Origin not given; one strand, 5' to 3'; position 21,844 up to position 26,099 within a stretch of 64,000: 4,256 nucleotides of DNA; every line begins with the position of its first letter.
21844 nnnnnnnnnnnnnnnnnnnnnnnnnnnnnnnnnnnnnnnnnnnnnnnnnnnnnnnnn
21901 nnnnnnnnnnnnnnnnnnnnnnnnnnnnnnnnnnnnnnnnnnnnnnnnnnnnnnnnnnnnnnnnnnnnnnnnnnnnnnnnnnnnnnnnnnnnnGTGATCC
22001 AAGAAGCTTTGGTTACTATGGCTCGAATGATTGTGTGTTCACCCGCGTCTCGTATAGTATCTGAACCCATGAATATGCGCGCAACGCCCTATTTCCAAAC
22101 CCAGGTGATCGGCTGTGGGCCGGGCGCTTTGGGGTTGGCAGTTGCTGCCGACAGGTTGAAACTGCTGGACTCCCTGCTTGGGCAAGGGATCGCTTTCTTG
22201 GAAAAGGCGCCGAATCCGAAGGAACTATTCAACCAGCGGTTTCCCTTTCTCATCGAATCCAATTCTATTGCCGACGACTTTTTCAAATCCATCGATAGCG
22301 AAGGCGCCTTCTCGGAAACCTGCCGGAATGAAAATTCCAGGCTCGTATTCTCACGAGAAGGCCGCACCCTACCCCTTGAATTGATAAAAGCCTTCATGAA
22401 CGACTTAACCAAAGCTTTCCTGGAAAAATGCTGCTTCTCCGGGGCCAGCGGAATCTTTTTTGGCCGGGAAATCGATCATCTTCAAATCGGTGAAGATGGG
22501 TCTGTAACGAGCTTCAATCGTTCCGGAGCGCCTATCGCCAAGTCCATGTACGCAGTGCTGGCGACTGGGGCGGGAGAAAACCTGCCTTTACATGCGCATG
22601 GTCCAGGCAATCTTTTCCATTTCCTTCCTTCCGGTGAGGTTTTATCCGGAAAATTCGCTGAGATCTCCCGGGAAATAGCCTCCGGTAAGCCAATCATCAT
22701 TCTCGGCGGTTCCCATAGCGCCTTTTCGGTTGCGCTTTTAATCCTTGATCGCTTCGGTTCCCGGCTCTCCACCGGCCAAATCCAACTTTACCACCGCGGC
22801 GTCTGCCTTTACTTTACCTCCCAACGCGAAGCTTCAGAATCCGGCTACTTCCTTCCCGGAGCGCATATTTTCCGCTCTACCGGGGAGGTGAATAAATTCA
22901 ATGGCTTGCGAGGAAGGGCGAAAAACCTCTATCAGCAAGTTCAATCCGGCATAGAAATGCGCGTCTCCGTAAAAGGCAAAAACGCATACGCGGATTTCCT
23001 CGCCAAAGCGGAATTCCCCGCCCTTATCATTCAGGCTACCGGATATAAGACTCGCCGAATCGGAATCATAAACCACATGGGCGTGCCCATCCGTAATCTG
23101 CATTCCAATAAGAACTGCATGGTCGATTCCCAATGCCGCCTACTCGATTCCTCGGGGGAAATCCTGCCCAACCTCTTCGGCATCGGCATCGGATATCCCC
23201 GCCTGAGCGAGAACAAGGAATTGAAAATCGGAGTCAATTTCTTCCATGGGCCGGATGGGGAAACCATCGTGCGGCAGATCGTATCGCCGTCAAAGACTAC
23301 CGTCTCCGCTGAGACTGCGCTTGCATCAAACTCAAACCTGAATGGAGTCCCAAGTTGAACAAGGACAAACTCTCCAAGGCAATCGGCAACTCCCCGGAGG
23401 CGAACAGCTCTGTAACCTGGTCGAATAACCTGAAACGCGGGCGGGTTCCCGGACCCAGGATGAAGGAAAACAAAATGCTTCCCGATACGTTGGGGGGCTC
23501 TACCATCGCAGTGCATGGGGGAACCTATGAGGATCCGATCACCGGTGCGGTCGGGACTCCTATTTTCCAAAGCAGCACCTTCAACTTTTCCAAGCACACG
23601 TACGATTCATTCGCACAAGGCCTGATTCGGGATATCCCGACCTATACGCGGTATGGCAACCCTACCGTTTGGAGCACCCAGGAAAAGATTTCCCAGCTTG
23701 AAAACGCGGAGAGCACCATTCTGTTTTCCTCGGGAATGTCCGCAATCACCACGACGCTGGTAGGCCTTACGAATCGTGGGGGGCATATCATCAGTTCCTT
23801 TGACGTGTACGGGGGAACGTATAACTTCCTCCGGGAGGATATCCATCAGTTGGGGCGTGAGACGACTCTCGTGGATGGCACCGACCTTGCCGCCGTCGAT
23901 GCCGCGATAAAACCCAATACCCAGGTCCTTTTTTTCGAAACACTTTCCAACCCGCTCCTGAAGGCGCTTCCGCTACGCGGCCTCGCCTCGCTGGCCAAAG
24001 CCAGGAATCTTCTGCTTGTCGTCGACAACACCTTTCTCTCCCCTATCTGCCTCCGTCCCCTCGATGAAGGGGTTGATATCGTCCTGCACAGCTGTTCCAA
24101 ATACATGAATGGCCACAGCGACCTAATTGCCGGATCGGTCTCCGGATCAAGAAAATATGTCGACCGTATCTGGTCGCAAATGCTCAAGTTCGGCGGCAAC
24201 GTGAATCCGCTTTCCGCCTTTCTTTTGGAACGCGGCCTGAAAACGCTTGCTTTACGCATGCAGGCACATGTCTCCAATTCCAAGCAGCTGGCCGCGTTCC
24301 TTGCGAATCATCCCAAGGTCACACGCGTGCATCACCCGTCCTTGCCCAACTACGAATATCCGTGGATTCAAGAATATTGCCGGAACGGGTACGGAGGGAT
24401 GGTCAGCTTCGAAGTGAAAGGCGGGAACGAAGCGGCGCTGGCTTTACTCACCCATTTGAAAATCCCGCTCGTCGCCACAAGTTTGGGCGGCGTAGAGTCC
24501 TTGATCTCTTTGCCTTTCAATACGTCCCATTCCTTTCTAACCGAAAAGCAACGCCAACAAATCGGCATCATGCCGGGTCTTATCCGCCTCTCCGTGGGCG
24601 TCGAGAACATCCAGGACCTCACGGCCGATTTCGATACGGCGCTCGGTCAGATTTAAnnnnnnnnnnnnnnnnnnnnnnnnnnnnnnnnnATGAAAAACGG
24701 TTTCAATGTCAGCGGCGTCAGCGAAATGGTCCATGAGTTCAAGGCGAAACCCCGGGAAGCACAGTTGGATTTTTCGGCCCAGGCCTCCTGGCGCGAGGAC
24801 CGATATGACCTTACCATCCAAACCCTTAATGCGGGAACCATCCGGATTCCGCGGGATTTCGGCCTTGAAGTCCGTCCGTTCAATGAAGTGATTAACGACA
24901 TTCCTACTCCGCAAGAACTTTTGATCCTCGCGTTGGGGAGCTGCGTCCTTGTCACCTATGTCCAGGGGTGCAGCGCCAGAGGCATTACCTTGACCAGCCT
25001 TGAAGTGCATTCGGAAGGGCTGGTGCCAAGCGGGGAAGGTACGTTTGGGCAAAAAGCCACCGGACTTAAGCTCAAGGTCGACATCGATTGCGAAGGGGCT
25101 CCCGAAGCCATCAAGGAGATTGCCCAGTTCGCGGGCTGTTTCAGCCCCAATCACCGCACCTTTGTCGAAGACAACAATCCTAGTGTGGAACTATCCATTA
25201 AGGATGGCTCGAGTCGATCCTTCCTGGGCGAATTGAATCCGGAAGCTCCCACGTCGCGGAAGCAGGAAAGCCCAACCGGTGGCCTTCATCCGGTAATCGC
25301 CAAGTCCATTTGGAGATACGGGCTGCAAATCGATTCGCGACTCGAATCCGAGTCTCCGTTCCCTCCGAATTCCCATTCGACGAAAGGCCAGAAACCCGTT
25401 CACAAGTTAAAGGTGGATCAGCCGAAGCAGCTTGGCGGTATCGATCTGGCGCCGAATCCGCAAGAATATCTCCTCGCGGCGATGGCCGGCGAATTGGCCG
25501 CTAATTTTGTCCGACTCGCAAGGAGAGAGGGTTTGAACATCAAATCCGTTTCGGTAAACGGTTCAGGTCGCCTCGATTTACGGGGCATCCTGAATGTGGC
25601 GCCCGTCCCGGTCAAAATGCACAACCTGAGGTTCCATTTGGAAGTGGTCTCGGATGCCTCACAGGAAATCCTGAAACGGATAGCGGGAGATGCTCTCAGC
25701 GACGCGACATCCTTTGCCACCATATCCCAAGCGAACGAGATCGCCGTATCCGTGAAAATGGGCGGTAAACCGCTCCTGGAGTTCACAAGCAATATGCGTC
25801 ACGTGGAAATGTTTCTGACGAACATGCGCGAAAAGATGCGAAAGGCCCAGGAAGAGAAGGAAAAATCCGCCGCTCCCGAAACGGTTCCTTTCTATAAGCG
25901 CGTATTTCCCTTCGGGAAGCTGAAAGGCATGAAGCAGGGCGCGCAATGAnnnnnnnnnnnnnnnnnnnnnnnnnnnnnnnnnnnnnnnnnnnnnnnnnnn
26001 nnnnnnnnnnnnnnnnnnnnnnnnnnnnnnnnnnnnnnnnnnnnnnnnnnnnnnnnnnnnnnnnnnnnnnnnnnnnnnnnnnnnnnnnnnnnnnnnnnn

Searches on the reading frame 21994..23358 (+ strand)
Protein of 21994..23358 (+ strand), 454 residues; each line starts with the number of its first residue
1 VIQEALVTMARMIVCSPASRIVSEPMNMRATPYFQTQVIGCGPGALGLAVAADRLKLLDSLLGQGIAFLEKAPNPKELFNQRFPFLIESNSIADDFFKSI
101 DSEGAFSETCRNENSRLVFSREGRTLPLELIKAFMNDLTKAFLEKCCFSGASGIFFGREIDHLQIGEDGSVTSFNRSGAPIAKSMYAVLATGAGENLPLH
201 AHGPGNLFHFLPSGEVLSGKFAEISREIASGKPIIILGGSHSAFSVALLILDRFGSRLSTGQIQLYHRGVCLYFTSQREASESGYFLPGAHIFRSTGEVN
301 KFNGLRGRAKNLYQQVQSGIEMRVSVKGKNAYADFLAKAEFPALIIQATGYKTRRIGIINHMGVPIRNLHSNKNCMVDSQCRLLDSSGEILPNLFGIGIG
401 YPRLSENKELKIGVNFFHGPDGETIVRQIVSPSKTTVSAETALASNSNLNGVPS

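Call 4: search_protein_families(library=pfam, proteins=[window:21994-23358:+], max_evalue=0.01)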
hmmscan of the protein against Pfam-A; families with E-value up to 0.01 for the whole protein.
window:21994-23358:+ (454 aa): 0 families

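Call 5: search_protein_families(library=ncbifam, proteins=[window:21994-23358:+], max_evalue=0.01)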
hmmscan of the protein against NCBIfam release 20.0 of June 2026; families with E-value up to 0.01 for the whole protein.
window:21994-23358:+ (454 aa): 0 families

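Call 56: search_solved_structures(query=window:22072-23358:+, max_evalue=0.01)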
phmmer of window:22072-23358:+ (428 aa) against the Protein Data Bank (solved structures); distinct sequences matched with E-value up to 0.01: 0.

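Call 57: search_protein_families(library=pfam, proteins=[window:22072-23358:+], max_evalue=1)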
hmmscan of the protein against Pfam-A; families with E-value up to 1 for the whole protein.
window:22072-23358:+ (428 aa): 1 family
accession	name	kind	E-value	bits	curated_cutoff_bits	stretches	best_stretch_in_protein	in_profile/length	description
PF07992.20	Pyr_redox_2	-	0.081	12.8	26.1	1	12-224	5-161/291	Pyridine nucleotide-disulphide oxidoreductase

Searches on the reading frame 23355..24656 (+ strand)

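Call 4: search_protein_families(library=pfam, proteins=[window:23355-24656:+], max_evalue=0.01)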
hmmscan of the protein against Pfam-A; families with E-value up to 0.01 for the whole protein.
window:23355-24656:+ (433 aa): 3 families
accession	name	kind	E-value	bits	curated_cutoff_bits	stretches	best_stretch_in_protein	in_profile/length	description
PF01053.26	Cys_Met_Meta_PP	-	9.4e-120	400.1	27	1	49-430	1-380/381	Cys/Met metabolism PLP-dependent enzyme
PF00155.27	Aminotran_1_2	-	3.7e-09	36.7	19.7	1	91-266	29-235/361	Aminotransferase class I and II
PF00266.25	Aminotran_5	-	0.0011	18.5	21.5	1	83-226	23-177/371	Aminotransferase class-V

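Call 5: search_protein_families(library=ncbifam, proteins=[window:23355-24656:+], max_evalue=0.01)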
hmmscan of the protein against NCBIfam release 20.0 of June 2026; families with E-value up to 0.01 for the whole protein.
window:23355-24656:+ (433 aa): 45 families (the best 25 are shown)
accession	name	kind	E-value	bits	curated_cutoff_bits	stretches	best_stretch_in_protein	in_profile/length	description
NF005810.0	PRK07671.1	equivalog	8.8e-100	334.4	594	1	50-430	5-376/377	bifunctional cystathionine gamma-lyase/homocysteine desulfhydrase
TIGR01328.1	met_gam_lyase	equivalog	4.3e-99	332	549.7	1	49-432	5-390/391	methionine gamma-lyase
NF004876.0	PRK06234.1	subfamily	1.1e-97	327.6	666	1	46-433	7-398/400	methionine gamma-lyase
TIGR01326.1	OAH_OAS_sulfhy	subfamily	1.7e-97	326.8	495.1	2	50-268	4-222/418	O-acetylhomoserine aminocarboxypropyltransferase/cysteine synthase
NF005976.0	PRK08064.1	equivalog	7.8e-97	324.7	627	1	50-432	9-382/390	cystathionine beta-lyase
NF005871.0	PRK07811.1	equivalog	1.2e-95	320.4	513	1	44-433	9-389/389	cystathionine gamma-synthase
NF005026.0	PRK06434.1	equivalog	1.5e-95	320.3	634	1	48-432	9-384/385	cystathionine gamma-lyase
NF005695.0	PRK07503.1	equivalog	9.6e-95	317.6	666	1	44-432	6-396/403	methionine gamma-lyase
NF006347.0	PRK08574.1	equivalog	2.6e-94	316.1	477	1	50-432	5-384/385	cystathionine gamma-synthase family protein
NF004821.0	PRK06176.1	equivalog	2.8e-94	316.1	642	1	50-432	5-378/380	cystathionine gamma-synthase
NF006003.0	PRK08133.1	equivalog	9.9e-94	314.2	522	1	43-430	7-394/396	O-succinylhomoserine sulfhydrylase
NF005047.0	PRK06460.1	equivalog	5.3e-92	308.6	501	1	60-433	13-375/376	hypothetical protein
NF006097.0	PRK08249.1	equivalog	8.5e-92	307.6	600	1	46-432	9-395/402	cystathionine gamma-synthase family protein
TIGR02080.1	O_succ_thio_ly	equivalog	1.9e-91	306.6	504.55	1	49-432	5-381/382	cystathionine gamma-synthase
NF005263.0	PRK06767.1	equivalog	5.2e-89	299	617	1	50-433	8-386/392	methionine gamma-lyase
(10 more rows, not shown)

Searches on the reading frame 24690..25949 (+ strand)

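Call 4: search_protein_families(library=pfam, proteins=[window:24690-25949:+], max_evalue=0.01)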
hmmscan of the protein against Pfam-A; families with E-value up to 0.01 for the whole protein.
window:24690-25949:+ (419 aa): 1 family
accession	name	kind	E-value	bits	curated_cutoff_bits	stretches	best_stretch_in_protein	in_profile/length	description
PF02566.24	OsmC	-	4.3e-23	82.1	27.5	2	70-166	4-97/100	OsmC-like protein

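Call 5: search_protein_families(library=ncbifam, proteins=[window:24690-25949:+], max_evalue=0.01)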
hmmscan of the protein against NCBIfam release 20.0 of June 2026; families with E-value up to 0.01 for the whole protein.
window:24690-25949:+ (419 aa): 2 families
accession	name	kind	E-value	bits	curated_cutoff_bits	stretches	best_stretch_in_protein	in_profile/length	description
NF041052.1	OsmC_like_Se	domain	8.7e-18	64.6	95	2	231-357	16-142/144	OsmC-related (seleno)protein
TIGR03563.1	perox_SACOL1771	subfamily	5.7e-08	32.8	166.15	1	28-143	3-112/138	SACOL1771 family peroxiredoxin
